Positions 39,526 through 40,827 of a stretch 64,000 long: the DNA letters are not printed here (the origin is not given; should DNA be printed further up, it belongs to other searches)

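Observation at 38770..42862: Contiguous ligase, Pol-beta nucleotidyltransferase, macro-domain and DHH/DHHA1 phosphoesterase genes: a candidate nucleic-acid repair or nucleotide-signal module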

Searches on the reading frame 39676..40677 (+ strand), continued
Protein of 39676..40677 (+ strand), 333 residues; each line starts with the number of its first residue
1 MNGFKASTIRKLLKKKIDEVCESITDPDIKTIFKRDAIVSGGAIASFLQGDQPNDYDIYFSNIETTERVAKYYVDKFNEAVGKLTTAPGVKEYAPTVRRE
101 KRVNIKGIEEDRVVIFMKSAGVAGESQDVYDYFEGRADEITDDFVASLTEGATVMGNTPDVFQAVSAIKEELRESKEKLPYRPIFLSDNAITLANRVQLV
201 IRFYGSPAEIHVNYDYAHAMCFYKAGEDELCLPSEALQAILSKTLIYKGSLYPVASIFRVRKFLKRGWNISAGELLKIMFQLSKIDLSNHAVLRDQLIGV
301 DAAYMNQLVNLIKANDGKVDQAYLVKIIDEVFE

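Call 31: predict_structure(alignment_id=A1)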
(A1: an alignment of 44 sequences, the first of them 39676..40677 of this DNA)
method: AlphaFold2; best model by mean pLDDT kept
length: 333 residues; sequences in the alignment: 44
mean_pLDDT: 78.9   pTM: 0.74
mean pLDDT of the five models: 78.9, 76.1, 75.5, 74.6, 74.2
residues with pLDDT >= 90: 168; 70-90: 58; 50-70: 58; < 50: 49
segments of 3 or more residues with pLDDT < 50: 119-144, 147-159, 169-176
pLDDT, mean of each block of 10 residues (from residue 1): 91 98 97 97 93 94 98 92 57 82 91 76 33 36 47 45 52 58 88 93 93 89 98 95 93 89 90 94 87 77 59 65 66 55
secondary structure, 60 per line:
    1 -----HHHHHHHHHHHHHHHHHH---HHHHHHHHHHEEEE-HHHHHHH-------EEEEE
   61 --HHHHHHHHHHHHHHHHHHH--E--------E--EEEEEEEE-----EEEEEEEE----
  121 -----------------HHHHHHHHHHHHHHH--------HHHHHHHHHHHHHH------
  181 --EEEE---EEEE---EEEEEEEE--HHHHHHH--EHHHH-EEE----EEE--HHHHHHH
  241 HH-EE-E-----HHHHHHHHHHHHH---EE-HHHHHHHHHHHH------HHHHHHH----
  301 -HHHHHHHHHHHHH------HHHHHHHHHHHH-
elements in order: H6-23 H27-36 E37-40 H42-48 E56-60 H63-81 E96-103 E109-116 H138-152 H161-174 E183-186 E190-193 E197-204 H207-213 H217-220 E222-224 E229-231 H234-242 H253-265 H272-283 H290-296 H302-314 H321-332

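Call 35: fold_search(model_id=the predicted structure, library=pdb)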
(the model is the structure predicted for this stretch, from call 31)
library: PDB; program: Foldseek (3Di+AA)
matches with E <= 10: 295; with E <= 0.001: 2
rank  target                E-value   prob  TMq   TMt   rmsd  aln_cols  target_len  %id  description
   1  5hc9_B                3.5e-04  1.00  0.34  0.29  11.4       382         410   10  Thermotoga maritima CCA-adding enzyme complexed with tRNA_CCA (released 2016-04-27)
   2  9kma                  7.4e-04  1.00  0.33  0.23  10.5       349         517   12  Crystal structure of the CCA-adding enzyme from Arabidopsis thaliana (released 2025-06-18)
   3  3aqm_A                1.6e-03  0.99  0.31  0.27  12.2       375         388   11  Structure of bacterial protein (form II) (released 2011-02-09)
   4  3aql_A                2.0e-03  0.98  0.30  0.26  12.9       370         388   11  Structure of bacterial protein (apo form II) (released 2011-02-09)
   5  3h3a_B                2.3e-03  0.99  0.32  0.27  11.7       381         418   10  The complex structure of CCA-adding enzyme with CTP (released 2009-10-13)
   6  5hc9_A                2.5e-03  1.00  0.32  0.26  15.3       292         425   13  Thermotoga maritima CCA-adding enzyme complexed with tRNA_CCA (released 2016-04-27)
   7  6qxn                  4.9e-03  1.00  0.32  0.29   9.1       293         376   12  Crystal structure of the CCA-adding enzyme of a psychrophilic organism in complex with CTP (released 2020-03-25)
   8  3h3a_A                4.9e-03  0.96  0.32  0.26  12.2       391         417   11  The complex structure of CCA-adding enzyme with CTP (released 2009-10-13)
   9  3h37_B                5.5e-03  0.99  0.34  0.27  12.7       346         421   10  The structure of CCA-adding enzyme apo form I (released 2009-10-13)
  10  3aqk                  1.0e-02  0.89  0.28  0.25  15.0       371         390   10  Structure of bacterial protein (apo form I) (released 2011-02-09)
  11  6qy6                  1.5e-02  0.99  0.33  0.30   9.2       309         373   11  Crystal structure of the CCA-adding enzyme of a psychrophilic organism (released 2020-03-25)
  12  7oqx                  1.8e-02  0.97  0.30  0.28  11.8       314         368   11  Crystal structure of a psychrophilic CCA-adding enzyme in complex with CMPcPP (released 2021-11-03)
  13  1ou5_A                1.9e-02  0.95  0.26  0.26   9.3       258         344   10  Crystal structure of human CCA-adding enzyme (released 2003-05-06)
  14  4wc2_A                2.1e-02  0.99  0.31  0.29   6.8       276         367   10  Crystal structure of tRNA nucleotidyltransferase complexed with a primer tRNA and an incoming ATP analog (released 2015-04-15)
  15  7otr                  2.2e-02  0.99  0.32  0.29   9.8       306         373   11  Crystal structure of a psychrophilic CCA-adding enzyme determined by SAD phasing (released 2021-11-03)
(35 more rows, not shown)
